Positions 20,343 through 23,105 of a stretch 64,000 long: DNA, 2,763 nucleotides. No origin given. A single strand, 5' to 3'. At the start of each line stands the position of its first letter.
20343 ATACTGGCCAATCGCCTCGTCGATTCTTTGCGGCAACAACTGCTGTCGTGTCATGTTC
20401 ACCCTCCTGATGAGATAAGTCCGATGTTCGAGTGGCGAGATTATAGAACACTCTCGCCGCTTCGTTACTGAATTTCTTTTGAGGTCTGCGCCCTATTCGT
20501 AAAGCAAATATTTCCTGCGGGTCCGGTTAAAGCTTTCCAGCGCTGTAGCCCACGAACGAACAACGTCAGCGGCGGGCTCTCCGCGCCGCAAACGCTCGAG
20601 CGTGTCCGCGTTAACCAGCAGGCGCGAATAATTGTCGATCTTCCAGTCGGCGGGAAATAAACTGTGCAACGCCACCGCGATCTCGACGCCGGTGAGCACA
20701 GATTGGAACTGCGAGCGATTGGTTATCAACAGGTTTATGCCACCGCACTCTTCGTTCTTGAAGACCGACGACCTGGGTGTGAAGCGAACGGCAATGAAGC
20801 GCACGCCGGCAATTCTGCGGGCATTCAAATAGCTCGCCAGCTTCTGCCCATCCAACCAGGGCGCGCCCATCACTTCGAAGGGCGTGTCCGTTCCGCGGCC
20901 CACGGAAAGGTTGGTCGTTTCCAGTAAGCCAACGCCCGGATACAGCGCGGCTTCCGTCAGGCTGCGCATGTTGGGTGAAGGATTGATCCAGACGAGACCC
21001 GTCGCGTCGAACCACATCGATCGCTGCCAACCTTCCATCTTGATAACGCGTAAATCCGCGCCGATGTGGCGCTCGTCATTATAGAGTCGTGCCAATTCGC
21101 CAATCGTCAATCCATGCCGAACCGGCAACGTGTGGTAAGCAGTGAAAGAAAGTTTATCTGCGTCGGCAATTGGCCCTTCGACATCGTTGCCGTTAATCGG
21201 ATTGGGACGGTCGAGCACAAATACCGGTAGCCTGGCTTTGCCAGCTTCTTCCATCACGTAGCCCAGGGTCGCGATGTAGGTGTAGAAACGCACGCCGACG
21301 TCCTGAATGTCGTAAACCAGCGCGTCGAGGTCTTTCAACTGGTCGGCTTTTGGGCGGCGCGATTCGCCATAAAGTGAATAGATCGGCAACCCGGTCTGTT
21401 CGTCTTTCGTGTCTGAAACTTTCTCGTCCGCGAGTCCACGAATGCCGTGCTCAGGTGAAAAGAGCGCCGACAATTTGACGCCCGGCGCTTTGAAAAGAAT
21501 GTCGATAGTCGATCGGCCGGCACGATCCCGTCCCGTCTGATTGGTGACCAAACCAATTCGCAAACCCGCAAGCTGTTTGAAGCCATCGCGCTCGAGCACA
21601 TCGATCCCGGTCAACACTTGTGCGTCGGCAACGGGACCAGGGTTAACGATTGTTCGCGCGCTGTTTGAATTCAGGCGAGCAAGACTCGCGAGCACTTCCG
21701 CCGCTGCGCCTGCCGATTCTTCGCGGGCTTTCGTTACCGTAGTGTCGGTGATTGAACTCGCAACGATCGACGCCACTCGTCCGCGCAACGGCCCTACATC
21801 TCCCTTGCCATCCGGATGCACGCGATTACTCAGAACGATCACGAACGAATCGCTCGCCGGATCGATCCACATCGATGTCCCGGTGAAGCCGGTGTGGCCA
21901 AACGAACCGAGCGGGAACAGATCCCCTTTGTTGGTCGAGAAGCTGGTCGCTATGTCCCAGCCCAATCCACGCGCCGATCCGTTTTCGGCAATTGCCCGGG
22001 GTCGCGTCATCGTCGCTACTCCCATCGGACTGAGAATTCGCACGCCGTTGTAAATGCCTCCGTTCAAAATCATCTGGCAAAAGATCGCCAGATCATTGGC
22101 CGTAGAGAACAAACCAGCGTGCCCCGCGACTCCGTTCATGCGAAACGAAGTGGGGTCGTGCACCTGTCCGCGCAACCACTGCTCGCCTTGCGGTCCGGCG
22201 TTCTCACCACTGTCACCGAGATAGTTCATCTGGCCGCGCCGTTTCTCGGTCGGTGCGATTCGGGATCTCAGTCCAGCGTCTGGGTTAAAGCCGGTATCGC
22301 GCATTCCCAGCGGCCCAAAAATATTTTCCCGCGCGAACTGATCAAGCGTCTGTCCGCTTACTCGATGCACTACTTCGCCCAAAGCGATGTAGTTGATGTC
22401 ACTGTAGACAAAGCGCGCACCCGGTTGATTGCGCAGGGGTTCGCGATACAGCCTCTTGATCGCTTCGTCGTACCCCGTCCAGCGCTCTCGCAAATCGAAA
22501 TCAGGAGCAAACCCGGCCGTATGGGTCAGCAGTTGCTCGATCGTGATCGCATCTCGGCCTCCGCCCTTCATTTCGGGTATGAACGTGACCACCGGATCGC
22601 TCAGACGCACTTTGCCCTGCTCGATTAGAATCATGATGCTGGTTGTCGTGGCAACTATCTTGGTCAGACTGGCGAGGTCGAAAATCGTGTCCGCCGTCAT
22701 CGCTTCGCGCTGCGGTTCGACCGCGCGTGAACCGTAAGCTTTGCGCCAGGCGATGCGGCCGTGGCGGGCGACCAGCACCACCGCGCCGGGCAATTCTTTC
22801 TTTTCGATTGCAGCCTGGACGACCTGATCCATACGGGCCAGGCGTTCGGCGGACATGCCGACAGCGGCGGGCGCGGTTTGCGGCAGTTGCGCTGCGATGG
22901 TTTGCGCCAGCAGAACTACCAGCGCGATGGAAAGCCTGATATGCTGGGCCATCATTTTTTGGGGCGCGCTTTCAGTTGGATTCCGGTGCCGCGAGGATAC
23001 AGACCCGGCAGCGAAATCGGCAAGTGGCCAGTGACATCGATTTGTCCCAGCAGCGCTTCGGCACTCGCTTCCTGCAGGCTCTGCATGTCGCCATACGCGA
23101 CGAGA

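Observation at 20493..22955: Single polypeptide fusing a beta-lactamase-fold (AmiE-like) domain to a DUF1343/NamZ exo-muramidase domain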

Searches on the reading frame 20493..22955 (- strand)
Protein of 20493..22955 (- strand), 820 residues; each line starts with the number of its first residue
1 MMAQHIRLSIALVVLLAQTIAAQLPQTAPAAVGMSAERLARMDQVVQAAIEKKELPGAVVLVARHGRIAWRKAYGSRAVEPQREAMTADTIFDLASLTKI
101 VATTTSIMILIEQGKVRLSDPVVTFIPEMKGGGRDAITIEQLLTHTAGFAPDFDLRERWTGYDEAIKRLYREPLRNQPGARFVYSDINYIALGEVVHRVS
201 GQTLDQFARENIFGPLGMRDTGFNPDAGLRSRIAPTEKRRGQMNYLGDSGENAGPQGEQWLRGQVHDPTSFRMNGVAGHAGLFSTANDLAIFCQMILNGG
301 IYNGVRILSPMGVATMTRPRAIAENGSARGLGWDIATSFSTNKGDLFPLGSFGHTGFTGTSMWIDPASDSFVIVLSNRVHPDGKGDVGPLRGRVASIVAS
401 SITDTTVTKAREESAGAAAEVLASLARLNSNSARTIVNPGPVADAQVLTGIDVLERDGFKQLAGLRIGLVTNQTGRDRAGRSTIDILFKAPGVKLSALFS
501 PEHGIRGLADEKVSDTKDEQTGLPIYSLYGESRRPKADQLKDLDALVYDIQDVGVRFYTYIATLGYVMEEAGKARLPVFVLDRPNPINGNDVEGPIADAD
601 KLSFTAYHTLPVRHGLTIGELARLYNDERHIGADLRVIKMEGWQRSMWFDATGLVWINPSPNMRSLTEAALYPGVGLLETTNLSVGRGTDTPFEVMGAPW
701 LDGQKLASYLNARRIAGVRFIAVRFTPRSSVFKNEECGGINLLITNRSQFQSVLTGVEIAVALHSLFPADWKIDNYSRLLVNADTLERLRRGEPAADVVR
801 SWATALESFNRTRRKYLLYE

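Call 5: search_protein_families(library=pfam, proteins=[window:20493-22955:-], max_evalue=0.001)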
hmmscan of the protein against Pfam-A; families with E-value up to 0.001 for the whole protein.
window:20493-22955:- (820 aa): 3 families
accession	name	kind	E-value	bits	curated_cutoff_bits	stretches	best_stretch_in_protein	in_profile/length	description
PF07075.17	NamZ_N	-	8e-84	280.5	26.9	1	467-666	1-202/203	Exo-beta-N-acetylmuramidase NamZ, N-terminal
PF00144.29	Beta-lactamase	-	5e-78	263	27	1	43-387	2-319/329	Beta-lactamase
PF20732.2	NamZ_C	-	9.6e-44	150.2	25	1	671-819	2-152/152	Exo-beta-N-acetylmuramidase NamZ, C-terminal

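Call 6: search_protein_families(library=ncbifam, proteins=[window:20493-22955:-], max_evalue=0.001)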
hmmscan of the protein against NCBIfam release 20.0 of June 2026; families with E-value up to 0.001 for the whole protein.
window:20493-22955:- (820 aa): 48 families (the best 25 are shown)
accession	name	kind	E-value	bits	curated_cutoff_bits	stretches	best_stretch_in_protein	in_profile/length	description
NF002968.0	PRK03642.1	equivalog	2.4e-62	211.2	385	1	20-380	21-397/432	penicillin binding protein PBP4B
NF052559.1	MthAcHydAcmB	equivalog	1.8e-25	89.5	550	1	40-317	8-290/391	methyl acetate hydrolase AcmB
NF007943.0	PRK10662.1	equivalog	9.8e-21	73.8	266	1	8-238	9-239/380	D-alanyl-D-alanine-carboxypeptidase/endopeptidase AmpH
NF038269.1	lipase_LipE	equivalog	2.4e-20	73.1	750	1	57-376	55-380/407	lipase LipE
NF033085.1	bla_class_C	equivalog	4.9e-17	61.8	415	1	41-221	7-183/356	class C beta-lactamase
NF047361.1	blaASDC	exception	1.7e-15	56.9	850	1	31-221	28-215/394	ASDC family class C beta-lactamase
NF033575.1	blaRHO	exception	2.3e-15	56.4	825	1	44-224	34-208/380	RHO family class C beta-lactamase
NF045925.1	3-sucCA_synth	equivalog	7.7e-14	51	800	1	10-222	10-212/498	3-succinylated cholic acid synthase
NF000422.6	blaPDC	exception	1.2e-13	51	865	1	27-225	22-219/397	PDC family class C beta-lactamase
NF041665.1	blaPSZ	exception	3e-13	49.5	850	1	15-222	3-207/379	PSZ family class C beta-lactamase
NF000423.2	blaSRT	exception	5.4e-13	48.9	860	1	36-221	22-202/378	SRT/SST family class C beta-lactamase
NF045671.1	blaPNC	exception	7e-13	48.2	750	1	10-221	18-224/401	PNC family class C beta-lactamase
NF041663.1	ampC_Sliq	exception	8.6e-13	47.9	860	1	31-221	18-202/378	cephalosporin-hydrolyzing class C beta-lactamase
NF050047.1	blaELC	exception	9.7e-13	47.7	840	1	27-221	68-259/434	ELC family class C beta-lactamase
NF038238.1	blaBUT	exception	1.4e-12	47.5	850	1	42-223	34-211/383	BUT family class C beta-lactamase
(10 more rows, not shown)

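Call 7: search_solved_structures(query=window:20493-22955:-, max_evalue=0.00001, show_alignments=3)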
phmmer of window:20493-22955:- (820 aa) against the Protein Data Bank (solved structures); distinct sequences matched with E-value up to 0.00001: 148 (the best 60 are shown).
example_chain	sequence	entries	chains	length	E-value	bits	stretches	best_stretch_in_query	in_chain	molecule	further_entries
4k05_A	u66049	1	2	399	3e-79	270.6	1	446-819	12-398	Conserved hypothetical exported protein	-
4jja_A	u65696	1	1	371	9.6e-51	176.3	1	459-820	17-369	hypothetical protein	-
4ivi_A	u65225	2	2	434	6.5e-37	130.6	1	9-382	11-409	Carboxylesterase | Carboxylesterases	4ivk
7u1b_A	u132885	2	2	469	4e-34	121.4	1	15-385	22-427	Beta-lactamase domain-containing protein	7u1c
7uda_A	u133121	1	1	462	4.9e-34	121.1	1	15-385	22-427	Beta-lactamase domain-containing protein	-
1ci8_A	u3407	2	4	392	1.7e-23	86.2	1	29-381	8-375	PROTEIN (CARBOXYLESTERASE)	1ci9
7pp3_A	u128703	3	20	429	5.4e-23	84.6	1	30-378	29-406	Esterase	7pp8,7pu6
4gdn_A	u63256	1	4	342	2.5e-21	79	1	40-225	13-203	Protein flp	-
7mdc_A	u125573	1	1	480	2.8e-19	72.2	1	37-221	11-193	Beta-lactamase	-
7ul6_A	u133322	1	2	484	2.9e-19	72.2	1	37-221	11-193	Beta-lactamase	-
3o3v_A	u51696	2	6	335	3.2e-19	72.1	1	42-221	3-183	beta-lactamase | ClbP peptidase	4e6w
4e6x_A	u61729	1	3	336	3.2e-19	72.1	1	42-221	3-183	ClbP peptidase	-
7mde_A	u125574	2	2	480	7.4e-19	70.9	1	37-221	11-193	Beta-lactamase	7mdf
5zwq_A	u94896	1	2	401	1.7e-18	69.7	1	66-375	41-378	Est-Y29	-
5zwr_B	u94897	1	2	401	1.8e-18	69.6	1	69-375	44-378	Est-Y29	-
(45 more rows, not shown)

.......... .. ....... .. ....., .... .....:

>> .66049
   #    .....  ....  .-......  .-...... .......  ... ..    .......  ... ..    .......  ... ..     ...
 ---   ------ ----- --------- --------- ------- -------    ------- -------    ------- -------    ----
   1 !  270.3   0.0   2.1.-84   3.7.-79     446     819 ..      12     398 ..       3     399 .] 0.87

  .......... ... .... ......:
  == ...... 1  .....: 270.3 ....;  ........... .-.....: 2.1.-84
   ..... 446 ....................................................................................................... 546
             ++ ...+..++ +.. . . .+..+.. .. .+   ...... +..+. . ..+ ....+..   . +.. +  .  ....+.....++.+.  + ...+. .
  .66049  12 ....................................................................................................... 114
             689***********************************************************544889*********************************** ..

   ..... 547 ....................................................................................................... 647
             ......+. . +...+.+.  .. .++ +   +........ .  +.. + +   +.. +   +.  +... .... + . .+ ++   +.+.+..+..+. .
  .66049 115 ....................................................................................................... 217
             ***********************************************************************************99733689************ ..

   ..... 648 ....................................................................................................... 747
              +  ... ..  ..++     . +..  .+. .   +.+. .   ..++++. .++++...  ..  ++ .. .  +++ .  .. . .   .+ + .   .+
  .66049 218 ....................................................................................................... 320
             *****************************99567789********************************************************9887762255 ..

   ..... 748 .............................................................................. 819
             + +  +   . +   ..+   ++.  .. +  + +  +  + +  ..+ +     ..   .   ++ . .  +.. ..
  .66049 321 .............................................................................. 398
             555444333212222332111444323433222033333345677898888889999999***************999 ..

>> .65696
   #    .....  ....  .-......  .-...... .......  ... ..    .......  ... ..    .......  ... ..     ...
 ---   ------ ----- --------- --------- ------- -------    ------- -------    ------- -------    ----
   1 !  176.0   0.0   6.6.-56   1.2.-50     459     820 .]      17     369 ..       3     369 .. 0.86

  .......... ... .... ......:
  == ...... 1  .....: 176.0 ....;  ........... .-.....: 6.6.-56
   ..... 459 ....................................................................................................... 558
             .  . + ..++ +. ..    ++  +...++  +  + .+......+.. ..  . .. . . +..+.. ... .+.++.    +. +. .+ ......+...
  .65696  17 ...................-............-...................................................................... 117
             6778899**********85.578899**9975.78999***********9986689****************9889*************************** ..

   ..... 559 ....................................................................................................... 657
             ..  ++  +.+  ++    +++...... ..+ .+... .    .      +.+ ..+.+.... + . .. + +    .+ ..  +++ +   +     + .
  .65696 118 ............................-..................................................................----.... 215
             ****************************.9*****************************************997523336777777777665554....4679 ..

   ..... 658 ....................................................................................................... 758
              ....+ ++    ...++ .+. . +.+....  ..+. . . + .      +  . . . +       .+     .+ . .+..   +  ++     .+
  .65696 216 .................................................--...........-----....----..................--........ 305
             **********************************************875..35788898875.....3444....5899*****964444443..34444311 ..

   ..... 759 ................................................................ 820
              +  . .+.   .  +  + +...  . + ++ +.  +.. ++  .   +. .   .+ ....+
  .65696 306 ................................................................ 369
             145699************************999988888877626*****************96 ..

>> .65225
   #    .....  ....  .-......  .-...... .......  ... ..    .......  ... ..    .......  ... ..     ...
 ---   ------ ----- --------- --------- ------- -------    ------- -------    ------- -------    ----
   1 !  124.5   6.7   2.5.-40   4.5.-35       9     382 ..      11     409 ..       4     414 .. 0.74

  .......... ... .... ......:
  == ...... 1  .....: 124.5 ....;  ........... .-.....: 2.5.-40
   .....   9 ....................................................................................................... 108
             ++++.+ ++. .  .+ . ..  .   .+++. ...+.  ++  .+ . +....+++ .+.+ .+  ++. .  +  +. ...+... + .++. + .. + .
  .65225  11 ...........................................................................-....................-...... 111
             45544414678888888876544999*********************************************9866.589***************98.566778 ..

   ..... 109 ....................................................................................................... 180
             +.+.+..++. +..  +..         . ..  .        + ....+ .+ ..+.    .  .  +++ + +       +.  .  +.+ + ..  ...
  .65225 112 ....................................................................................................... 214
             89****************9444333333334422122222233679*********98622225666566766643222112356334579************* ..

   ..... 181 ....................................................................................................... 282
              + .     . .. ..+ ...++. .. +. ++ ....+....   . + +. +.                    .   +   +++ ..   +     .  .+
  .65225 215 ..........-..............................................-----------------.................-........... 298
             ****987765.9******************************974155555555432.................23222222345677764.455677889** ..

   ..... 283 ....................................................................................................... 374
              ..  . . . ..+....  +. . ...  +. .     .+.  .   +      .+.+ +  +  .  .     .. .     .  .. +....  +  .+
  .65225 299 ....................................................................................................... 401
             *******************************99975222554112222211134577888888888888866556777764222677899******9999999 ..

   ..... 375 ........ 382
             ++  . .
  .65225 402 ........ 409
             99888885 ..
